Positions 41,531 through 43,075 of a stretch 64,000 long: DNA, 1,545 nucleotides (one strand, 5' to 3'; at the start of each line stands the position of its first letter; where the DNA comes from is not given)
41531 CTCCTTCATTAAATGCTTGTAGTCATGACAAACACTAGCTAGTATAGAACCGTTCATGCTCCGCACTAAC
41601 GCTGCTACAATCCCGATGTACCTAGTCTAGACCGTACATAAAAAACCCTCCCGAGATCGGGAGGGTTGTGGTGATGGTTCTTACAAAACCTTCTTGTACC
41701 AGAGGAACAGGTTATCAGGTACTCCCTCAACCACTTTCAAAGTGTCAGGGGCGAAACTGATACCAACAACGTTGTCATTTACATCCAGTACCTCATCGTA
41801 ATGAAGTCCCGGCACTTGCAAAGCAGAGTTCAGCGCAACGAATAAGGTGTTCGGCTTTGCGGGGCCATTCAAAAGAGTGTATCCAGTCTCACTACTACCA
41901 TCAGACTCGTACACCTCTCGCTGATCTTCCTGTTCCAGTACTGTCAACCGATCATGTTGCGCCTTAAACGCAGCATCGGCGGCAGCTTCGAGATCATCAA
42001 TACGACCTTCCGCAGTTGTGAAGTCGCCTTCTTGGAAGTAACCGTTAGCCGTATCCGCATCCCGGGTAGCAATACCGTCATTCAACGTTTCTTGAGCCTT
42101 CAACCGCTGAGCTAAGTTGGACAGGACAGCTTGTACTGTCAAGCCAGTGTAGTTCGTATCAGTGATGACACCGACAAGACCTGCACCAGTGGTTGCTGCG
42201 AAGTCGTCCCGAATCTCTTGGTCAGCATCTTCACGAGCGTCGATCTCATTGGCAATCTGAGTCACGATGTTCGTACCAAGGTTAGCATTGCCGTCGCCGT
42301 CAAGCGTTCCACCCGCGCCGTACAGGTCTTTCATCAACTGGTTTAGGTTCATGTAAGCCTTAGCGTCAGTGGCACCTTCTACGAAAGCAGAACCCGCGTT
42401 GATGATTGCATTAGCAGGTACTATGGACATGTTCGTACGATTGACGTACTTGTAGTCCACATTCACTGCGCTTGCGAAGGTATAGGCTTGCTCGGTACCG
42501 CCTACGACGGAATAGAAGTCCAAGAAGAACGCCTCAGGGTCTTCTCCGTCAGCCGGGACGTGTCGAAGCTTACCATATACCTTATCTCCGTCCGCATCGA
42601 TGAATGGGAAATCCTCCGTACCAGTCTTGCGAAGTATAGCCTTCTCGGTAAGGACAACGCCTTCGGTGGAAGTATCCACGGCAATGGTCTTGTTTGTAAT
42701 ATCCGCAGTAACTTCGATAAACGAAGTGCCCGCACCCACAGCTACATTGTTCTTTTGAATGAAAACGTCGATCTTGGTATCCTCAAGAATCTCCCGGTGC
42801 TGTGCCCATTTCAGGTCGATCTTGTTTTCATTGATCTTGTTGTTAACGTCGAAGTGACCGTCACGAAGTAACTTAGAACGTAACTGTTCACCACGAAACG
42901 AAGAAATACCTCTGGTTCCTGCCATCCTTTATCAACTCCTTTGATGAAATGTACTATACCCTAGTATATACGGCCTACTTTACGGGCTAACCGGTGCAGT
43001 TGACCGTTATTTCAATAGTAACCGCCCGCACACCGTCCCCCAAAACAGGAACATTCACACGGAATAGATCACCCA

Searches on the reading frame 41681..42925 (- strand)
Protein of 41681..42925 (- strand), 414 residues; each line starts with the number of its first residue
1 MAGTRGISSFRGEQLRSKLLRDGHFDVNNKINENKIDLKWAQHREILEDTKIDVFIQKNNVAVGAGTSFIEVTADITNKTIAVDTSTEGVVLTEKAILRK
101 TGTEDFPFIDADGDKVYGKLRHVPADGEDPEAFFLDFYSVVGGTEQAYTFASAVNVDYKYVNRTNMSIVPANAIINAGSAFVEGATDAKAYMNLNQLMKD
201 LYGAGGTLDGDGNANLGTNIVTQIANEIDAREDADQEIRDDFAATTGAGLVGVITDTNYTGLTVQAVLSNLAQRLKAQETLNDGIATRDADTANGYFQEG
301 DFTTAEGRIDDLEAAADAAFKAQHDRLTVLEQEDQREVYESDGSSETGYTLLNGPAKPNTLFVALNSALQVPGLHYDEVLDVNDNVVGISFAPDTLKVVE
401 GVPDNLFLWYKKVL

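Call 37: search_protein_families(library=phrogs, proteins=[window:41681-42925:-], max_evalue=0.001)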
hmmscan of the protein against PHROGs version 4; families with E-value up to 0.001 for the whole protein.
window:41681-42925:- (414 aa): 1 family
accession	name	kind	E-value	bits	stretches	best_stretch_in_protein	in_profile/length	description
phrog_30777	-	unknown function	3.7e-30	105.7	2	329-414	35-119/119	-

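Call 43: find_homologous_proteins(query=window:41681-42925:-)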
Query window:41681-42925:- (414 aa): 110 proteins with E <= 0.001 among 8000 candidates.
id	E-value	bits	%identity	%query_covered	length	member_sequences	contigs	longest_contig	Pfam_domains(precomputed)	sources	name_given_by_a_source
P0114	3.4e-268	907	100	100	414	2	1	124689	-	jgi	jgi:hypothetical protein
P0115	2.4e-156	539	62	100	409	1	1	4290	-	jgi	jgi:hypothetical protein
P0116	3.9e-154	532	63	100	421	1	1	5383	-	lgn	-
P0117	3.5e-153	529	61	100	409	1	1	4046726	-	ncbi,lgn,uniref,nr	ncbi:hypothetical protein [Paenibacillus amylolyticus]|uniref:Uncharacterized protein n=1 Tax=Paenib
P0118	1.2e-151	523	60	100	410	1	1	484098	-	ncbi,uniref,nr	ncbi:hypothetical protein P5G61_12385 [Paenibacillus sp. F6_3S_P_1C]|uniref:DUF2479 domain-containin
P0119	4.6e-151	522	61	100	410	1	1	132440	-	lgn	-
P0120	1.6e-150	520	60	100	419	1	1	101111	-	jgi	jgi:hypothetical protein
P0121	1.5e-149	517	60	100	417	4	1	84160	-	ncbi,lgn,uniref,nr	ncbi:hypothetical protein DET54_12149 [Paenibacillus pabuli]|uniref:Tail fiber-like repeat protein n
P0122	4.5e-149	515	59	100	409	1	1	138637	-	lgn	-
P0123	3.8e-148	512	60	100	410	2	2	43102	-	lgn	-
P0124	3.8e-147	509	61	100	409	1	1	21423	-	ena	-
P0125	1.4e-146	507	59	100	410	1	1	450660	-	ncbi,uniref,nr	ncbi:hypothetical protein [Paenibacillus tengchongensis]|uniref:hypothetical protein n=1 Tax=Paeniba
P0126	2.1e-146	506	61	100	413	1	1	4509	-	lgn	-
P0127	2.5e-146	506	59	100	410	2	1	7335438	-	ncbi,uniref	ncbi:hypothetical protein [Paenibacillus sp. M2]|uniref:hypothetical protein n=1 Tax=Paenibacillus s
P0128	1.2e-145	504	59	100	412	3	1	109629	-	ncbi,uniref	ncbi:hypothetical protein [Paenibacillus sp. NPDC057934]|uniref:hypothetical protein n=1 Tax=Paeniba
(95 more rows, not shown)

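Call 45: find_related_loci(query=A2, collection=viral_contigs, flank=10000)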
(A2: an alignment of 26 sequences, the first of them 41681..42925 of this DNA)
Query A2 (414 aa) in viral_contigs; peptide patterns used: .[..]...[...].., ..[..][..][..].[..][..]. (x = any residue, [..] = any of these).
162 stretches matched a pattern; 13 encode a relative of the query (tblastn E <= 1e-3); 13 distinct loci.
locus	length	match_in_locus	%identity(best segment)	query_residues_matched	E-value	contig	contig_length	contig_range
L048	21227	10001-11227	60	1-413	6e-155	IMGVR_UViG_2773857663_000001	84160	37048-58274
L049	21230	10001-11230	59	1-414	4e-152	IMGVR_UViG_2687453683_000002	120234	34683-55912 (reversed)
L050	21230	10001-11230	59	1-414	2e-151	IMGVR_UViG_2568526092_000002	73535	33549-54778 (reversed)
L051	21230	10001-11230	59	1-414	6e-151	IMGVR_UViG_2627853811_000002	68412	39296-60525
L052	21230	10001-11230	58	1-414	6e-149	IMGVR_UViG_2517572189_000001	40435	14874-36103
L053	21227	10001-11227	61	1-413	1e-157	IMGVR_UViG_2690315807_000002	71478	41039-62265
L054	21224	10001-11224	52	1-412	7e-125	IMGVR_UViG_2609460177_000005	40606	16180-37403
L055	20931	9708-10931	52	1-412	2e-123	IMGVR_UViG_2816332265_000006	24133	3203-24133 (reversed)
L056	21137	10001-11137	52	1-414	1e-122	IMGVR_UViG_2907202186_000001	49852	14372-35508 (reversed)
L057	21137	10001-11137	50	1-414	7e-119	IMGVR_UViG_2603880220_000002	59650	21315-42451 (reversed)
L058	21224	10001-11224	52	1-412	3e-126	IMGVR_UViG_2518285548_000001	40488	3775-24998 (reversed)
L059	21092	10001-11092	50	1-414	3e-114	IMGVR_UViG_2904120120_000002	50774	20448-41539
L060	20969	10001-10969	56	1-413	2e-79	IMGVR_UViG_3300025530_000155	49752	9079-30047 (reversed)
